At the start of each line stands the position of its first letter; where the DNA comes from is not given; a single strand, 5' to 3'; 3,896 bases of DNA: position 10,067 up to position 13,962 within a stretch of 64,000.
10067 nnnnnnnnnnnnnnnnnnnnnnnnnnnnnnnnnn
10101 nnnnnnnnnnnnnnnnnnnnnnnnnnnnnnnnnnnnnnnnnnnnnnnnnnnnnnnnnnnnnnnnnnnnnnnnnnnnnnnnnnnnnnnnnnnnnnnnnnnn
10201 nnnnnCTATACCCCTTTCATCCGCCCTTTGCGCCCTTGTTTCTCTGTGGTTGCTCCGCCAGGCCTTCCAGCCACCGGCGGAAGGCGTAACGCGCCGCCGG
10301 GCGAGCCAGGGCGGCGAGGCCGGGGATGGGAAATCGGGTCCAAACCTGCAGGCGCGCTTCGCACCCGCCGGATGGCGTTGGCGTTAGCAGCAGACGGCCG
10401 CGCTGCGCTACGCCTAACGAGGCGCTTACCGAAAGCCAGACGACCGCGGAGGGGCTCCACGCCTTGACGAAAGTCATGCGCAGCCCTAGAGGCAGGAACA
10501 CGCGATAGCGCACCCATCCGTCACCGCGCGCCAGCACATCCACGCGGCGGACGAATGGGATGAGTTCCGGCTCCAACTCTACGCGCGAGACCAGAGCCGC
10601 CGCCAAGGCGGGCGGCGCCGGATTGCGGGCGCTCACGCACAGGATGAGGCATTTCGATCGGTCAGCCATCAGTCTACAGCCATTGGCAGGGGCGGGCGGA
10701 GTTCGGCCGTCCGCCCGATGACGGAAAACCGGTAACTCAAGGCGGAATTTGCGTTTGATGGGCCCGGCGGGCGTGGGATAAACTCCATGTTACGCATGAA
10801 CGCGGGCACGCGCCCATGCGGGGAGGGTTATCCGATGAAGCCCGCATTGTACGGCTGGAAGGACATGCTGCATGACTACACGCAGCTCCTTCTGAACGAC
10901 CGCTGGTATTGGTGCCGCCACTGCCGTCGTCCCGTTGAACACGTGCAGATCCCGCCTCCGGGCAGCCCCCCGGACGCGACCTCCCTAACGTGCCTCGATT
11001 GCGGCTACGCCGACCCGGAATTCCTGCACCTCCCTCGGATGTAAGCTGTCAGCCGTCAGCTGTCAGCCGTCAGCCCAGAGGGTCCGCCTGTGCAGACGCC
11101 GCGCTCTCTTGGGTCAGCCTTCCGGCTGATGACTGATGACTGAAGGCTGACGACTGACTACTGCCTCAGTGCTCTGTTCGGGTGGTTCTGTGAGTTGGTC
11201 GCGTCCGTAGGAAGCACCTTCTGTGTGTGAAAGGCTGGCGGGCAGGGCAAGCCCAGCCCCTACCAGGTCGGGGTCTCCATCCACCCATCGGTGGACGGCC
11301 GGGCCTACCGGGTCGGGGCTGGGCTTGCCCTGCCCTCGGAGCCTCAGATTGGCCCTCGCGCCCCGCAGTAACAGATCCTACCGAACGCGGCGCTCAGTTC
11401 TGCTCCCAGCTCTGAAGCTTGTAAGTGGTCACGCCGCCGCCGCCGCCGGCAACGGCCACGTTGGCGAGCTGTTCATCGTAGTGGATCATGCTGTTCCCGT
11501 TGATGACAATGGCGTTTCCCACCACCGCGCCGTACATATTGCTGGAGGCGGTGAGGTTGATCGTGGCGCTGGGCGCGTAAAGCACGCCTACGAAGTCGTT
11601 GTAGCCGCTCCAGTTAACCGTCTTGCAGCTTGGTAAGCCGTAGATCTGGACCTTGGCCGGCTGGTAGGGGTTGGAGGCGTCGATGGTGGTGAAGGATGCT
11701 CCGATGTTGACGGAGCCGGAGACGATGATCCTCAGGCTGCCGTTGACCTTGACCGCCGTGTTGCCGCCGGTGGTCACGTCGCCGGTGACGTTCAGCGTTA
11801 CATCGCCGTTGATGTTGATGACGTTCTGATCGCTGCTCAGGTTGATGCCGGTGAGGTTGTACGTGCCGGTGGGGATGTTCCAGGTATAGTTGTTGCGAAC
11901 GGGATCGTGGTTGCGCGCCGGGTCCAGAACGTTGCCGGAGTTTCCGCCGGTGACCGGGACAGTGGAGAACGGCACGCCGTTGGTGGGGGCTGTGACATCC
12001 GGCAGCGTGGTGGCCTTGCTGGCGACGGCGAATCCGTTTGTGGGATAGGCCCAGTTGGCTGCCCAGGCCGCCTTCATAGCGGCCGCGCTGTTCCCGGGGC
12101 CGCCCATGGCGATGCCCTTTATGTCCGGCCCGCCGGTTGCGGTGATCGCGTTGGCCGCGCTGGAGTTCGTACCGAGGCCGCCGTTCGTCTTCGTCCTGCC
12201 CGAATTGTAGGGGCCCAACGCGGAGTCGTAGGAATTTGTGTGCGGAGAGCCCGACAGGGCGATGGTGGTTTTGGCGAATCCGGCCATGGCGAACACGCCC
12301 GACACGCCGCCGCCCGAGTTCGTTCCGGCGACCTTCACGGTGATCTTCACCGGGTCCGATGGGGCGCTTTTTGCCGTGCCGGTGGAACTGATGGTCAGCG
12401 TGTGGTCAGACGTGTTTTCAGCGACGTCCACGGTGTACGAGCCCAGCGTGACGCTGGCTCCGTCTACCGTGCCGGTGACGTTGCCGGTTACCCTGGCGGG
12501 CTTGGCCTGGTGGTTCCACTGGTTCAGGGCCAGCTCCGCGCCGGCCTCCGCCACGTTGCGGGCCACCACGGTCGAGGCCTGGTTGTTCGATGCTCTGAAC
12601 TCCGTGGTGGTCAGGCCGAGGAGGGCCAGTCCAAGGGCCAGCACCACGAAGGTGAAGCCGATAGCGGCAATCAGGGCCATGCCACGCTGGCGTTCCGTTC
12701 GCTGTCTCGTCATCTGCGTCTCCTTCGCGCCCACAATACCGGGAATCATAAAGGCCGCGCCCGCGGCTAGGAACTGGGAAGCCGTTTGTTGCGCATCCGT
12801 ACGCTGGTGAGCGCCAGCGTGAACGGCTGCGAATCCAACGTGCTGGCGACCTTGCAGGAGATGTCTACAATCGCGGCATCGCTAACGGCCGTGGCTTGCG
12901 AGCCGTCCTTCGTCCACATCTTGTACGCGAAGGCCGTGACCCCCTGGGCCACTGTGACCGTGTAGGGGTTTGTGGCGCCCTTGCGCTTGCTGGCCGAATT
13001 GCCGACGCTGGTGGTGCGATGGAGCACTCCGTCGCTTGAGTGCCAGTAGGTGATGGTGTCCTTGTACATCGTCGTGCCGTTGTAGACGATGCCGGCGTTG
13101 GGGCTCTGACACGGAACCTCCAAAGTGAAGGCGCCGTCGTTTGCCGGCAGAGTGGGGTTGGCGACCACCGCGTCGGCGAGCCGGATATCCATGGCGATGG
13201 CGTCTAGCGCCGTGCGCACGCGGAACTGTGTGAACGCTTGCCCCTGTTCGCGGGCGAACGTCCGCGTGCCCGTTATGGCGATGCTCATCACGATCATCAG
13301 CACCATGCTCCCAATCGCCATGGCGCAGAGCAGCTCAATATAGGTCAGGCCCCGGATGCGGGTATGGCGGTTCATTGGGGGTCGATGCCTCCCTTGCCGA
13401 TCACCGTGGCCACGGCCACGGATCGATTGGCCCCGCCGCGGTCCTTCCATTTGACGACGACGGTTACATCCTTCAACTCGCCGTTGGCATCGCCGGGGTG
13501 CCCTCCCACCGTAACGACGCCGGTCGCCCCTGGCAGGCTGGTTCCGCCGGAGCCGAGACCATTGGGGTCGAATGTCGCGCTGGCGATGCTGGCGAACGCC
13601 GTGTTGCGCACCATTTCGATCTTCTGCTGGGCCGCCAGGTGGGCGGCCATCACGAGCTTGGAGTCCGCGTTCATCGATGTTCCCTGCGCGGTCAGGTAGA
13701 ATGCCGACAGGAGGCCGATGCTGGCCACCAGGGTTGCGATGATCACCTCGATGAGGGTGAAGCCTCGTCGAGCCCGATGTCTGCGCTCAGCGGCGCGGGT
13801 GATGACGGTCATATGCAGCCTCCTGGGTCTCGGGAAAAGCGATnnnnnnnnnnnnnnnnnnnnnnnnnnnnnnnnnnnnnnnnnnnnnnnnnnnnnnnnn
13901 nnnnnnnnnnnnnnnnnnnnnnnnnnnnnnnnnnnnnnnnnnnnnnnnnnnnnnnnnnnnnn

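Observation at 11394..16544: A Wzy_C (O-antigen-ligase-like) plus TPR membrane protein immediately upstream of a four-gene pilin operon: candidate pilin O-glycosylation module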

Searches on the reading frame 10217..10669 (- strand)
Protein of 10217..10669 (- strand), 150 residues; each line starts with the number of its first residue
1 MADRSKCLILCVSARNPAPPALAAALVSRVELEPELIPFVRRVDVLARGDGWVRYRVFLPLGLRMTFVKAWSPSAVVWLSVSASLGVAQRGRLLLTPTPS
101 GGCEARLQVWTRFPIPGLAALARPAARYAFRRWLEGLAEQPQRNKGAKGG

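Call 11: search_protein_families(library=pfam, proteins=[window:10217-10669:-], max_evalue=0.001)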
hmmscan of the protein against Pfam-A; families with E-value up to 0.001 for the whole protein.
window:10217-10669:- (150 aa): 2 families
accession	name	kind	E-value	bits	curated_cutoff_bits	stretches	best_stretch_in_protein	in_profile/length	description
PF10604.15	Polyketide_cyc2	-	7.6e-05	23.5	27.4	1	17-139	11-139/142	Polyketide cyclase / dehydrase and lipid transport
PF03364.25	Polyketide_cyc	-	0.00026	21.7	23.4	1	17-135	2-123/126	Polyketide cyclase / dehydrase and lipid transport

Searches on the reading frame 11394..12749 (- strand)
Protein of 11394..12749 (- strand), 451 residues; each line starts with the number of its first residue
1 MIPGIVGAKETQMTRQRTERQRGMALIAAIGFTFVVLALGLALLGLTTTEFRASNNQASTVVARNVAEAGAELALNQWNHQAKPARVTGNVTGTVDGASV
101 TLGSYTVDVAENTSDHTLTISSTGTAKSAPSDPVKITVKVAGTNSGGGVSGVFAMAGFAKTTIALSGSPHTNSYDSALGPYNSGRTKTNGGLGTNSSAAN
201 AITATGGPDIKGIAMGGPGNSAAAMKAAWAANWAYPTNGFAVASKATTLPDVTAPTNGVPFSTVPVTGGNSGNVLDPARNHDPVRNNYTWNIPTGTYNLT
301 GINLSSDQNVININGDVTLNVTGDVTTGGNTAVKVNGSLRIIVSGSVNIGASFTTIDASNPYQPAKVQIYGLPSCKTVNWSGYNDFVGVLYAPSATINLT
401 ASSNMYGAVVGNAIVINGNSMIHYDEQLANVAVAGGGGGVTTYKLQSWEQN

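Call 3: search_protein_families(library=pfam, proteins=[window:11394-12749:-], max_evalue=0.01)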
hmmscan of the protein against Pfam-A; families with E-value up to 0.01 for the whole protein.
window:11394-12749:- (451 aa): 2 families
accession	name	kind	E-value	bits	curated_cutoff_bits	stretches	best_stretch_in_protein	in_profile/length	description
PF23981.1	DUF7305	-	9.7e-22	78.2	27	1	282-430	37-184/185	Domain of unknown function (DUF7305)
PF13944.12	Calycin_like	-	0.0051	17.5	30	0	291-339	47-95/124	Calycin-like beta-barrel domain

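Call 4: search_protein_families(library=ncbifam, proteins=[window:11394-12749:-], max_evalue=0.01)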
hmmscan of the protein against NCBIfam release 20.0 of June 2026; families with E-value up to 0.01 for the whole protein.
window:11394-12749:- (451 aa): 0 families

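Call 64: search_protein_families(library=ncbifam, proteins=[window:11394-12749:-], max_evalue=0.01)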
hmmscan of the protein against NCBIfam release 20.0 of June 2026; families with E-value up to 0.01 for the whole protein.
window:11394-12749:- (451 aa): 0 families

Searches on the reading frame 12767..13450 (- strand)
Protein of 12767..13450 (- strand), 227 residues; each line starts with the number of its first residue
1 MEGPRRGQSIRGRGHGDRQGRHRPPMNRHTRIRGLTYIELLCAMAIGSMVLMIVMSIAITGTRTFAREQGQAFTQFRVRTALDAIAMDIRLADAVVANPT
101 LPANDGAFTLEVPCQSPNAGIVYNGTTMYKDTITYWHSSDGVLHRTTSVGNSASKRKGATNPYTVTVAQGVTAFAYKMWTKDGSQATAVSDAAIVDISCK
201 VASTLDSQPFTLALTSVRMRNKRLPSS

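Call 3: search_protein_families(library=pfam, proteins=[window:12767-13450:-], max_evalue=0.01)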
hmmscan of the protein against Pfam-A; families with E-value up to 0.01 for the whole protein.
window:12767-13450:- (227 aa): 1 family
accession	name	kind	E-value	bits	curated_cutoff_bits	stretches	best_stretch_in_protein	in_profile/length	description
PF07963.17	N_methyl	-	0.0056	16.7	21.2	0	32-55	4-27/27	Prokaryotic N-terminal methylation motif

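Call 4: search_protein_families(library=ncbifam, proteins=[window:12767-13450:-], max_evalue=0.01)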
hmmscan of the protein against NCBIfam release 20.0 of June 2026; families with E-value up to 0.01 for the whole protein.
window:12767-13450:- (227 aa): 4 families
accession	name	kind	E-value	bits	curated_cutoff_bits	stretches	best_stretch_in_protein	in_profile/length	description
NF038304.1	EPS_HpsC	equivalog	2e-06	27.6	200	1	29-90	17-78/318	hormogonium polysaccharide secretion pseudopilin HpsC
TIGR02599.1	TIGR02599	subfamily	0.00031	20.1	256.5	1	34-90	1-57/361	Verru_Chthon cassette protein C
TIGR02532.1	IV_pilin_GFxxxE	domain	0.0025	17.6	16.3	1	33-55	2-24/24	prepilin-type N-terminal cleavage/methylation domain-containing protein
NF007848.0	PRK10557.1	equivalog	0.006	15.9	120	1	28-89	6-67/192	prepilin peptidase-dependent protein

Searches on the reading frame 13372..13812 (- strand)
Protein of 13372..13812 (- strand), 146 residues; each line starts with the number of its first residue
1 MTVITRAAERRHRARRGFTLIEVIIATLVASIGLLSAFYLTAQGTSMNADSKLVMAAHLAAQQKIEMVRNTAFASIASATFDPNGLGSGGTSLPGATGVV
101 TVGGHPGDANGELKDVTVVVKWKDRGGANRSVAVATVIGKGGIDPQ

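Call 3: search_protein_families(library=pfam, proteins=[window:13372-13812:-], max_evalue=0.01)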
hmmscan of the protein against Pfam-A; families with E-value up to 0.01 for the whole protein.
window:13372-13812:- (146 aa): 1 family
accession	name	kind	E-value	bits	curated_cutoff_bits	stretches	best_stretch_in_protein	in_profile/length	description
PF07963.17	N_methyl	-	1.5e-07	31.1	21.2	1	13-38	2-27/27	Prokaryotic N-terminal methylation motif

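Call 4: search_protein_families(library=ncbifam, proteins=[window:13372-13812:-], max_evalue=0.01)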
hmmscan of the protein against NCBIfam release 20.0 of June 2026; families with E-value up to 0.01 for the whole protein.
window:13372-13812:- (146 aa): 7 families
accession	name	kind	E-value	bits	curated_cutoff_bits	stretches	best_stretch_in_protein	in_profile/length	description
TIGR02523.1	type_IV_pilV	equivalog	2.1e-09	38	52.2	1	16-71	2-57/139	type IV pilus modification protein PilV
TIGR02532.1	IV_pilin_GFxxxE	domain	2.5e-06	27.1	16.3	1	15-37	1-23/24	prepilin-type N-terminal cleavage/methylation domain-containing protein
NF041002.1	pilin_ComGF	equivalog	0.00051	20.3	80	1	16-76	2-63/139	competence type IV pilus minor pilin ComGF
NF007848.0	PRK10557.1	equivalog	0.0029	17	120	1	10-53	5-50/192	prepilin peptidase-dependent protein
NF006453.0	PRK08808.1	equivalog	0.0063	15.6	295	1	13-40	4-31/211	type II secretion system protein J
NF041775.1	typeIV_PilA_Myxo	equivalog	0.0064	16.5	400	1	14-65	9-62/214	type IV pilin protein PilA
NF058559.1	FblAmlydFapE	equivalog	0.0093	15.2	250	0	35-130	54-148/247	fibril amyloid subunit FapE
